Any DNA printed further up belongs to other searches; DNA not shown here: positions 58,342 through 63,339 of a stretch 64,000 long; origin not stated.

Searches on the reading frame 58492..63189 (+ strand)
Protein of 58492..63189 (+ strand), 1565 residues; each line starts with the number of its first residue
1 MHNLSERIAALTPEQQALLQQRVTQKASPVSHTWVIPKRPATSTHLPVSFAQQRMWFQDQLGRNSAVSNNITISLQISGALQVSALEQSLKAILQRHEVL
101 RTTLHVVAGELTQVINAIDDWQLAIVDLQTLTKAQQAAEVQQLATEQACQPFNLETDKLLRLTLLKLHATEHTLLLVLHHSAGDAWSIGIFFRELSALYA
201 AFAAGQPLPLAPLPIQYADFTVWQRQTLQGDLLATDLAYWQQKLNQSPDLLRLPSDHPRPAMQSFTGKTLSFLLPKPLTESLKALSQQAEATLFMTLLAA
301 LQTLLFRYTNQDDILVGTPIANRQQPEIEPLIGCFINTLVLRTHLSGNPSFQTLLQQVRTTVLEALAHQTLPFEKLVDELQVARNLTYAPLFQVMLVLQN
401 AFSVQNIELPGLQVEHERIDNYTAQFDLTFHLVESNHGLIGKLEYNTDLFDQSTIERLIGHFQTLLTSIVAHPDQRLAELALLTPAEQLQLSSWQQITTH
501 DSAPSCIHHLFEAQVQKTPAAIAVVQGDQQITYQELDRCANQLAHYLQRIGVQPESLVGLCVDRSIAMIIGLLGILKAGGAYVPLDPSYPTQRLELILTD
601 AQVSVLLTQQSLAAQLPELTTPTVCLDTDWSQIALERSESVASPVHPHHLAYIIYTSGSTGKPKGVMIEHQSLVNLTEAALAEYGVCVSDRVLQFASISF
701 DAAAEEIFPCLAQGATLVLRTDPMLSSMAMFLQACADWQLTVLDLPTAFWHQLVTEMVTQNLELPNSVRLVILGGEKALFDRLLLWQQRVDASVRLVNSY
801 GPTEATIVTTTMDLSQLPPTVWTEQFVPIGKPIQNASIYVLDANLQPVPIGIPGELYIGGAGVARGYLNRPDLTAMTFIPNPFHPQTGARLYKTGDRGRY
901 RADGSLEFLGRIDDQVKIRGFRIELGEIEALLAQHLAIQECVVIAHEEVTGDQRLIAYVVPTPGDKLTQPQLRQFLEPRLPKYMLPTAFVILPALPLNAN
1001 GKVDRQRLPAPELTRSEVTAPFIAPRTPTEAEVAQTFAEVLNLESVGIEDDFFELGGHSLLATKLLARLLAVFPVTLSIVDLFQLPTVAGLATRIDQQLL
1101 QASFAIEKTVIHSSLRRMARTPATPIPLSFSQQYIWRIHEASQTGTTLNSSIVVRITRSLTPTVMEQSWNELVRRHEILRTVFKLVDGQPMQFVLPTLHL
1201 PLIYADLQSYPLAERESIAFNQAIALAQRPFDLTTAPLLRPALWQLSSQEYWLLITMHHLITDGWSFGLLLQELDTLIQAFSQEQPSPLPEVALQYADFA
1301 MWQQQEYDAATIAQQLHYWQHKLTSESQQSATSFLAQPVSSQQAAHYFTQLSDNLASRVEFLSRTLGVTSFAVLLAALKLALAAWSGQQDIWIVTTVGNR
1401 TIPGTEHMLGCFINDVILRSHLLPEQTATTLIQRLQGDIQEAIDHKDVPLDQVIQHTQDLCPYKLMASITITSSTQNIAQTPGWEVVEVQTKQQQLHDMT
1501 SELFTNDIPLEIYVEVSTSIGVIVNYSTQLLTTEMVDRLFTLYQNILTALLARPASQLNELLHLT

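Call 5: search_protein_families(library=pfam, proteins=[window:58492-63189:+])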
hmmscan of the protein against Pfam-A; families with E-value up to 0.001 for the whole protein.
window:58492-63189:+ (1565 aa): 4 families
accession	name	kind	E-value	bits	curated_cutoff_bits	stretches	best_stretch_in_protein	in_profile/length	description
PF00668.25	Condensation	-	5.2e-183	609.3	30.6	2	44-491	3-455/456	Condensation domain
PF00501.34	AMP-binding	-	1.5e-87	294.3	29.9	1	511-868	1-384/384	AMP-binding enzyme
PF00550.31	PP-binding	-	9.7e-15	55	20.8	1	1032-1095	2-67/67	Phosphopantetheine attachment site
PF13193.12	AMP-binding_C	-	2.3e-14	54.5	24.5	1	927-1002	1-76/76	AMP-binding enzyme C-terminal domain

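Call 50: search_protein_families(library=ncbifam, proteins=[window:58492-63189:+], max_evalue=0.00001)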
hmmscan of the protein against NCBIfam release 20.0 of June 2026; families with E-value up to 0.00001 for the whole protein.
window:58492-63189:+ (1565 aa): 103 families (the best 25 are shown)
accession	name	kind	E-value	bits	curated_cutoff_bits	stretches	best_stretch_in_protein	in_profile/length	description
NF004282.0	PRK05691.1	subfamily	0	1228.7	4090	2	42-1015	1725-2698/4334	non-ribosomal peptide synthase/polyketide synthase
NF047350.1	aureusi_NRPS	equivalog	2.6e-252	840.6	2500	2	475-1456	383-1308/2373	aureusimine non-ribosomal peptide synthetase AusA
NF038078.1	NRPS_MxcG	equivalog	3.5e-196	654.2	2300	2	44-1099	3-1045/1442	myxochelin non-ribosomal peptide synthetase MxcG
NF041803.1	NRPS_SolG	exception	4.8e-166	554.3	2200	1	274-1094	329-1154/1163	solanimycin non-ribosomal peptide synthetase SolG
TIGR01733.1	AA-adenyl-dom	subfamily_domain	7e-143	476.3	317.4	1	532-943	1-409/409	amino acid adenylation domain-containing protein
NF007605.2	PRK10252.1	equivalog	1.3e-139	466.8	2400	1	44-1098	2-1044/1292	enterobactin non-ribosomal peptide synthetase EntF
TIGR03443.1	alpha_am_amid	equivalog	5.4e-105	352.1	1030.1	3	240-610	2-350/1390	L-aminoadipate-semialdehyde dehydrogenase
NF003417.0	PRK04813.1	subfamily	2.2e-87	293.7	476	1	512-1008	10-499/505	D-alanine--poly(phosphoribitol) ligase subunit DltA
TIGR01734.1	D-ala-DACP-lig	equivalog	1.1e-85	288.2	559.85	1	512-1008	7-498/504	D-alanine--poly(phosphoribitol) ligase subunit DltA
TIGR03098.1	ligase_PEP_1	hypoth_equivalog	6.3e-71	239.4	592.35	1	507-1008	2-514/517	acyl-CoA ligase (AMP-forming), exosortase A system-associated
NF004837.0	PRK06187.1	subfamily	3e-67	227.1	476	1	501-1009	4-519/531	long-chain-fatty-acid--CoA ligase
NF052269.1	Staph_lig_FadD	equivalog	1.6e-52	178.5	650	1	514-1008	11-489/499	long-chain-fatty-acid--CoA ligase FadD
NF004822.0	PRK06178.1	equivalog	1.2e-50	172.6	782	2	638-1009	203-564/571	acyl-CoA synthetase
NF004511.1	PRK05852.1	equivalog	9.4e-50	169.7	650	1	507-1008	1-500/505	FadD7 family fatty acid--CoA ligase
TIGR01923.1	menE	equivalog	1.3e-47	162.7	330.15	1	532-1008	1-442/442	o-succinylbenzoate--CoA ligase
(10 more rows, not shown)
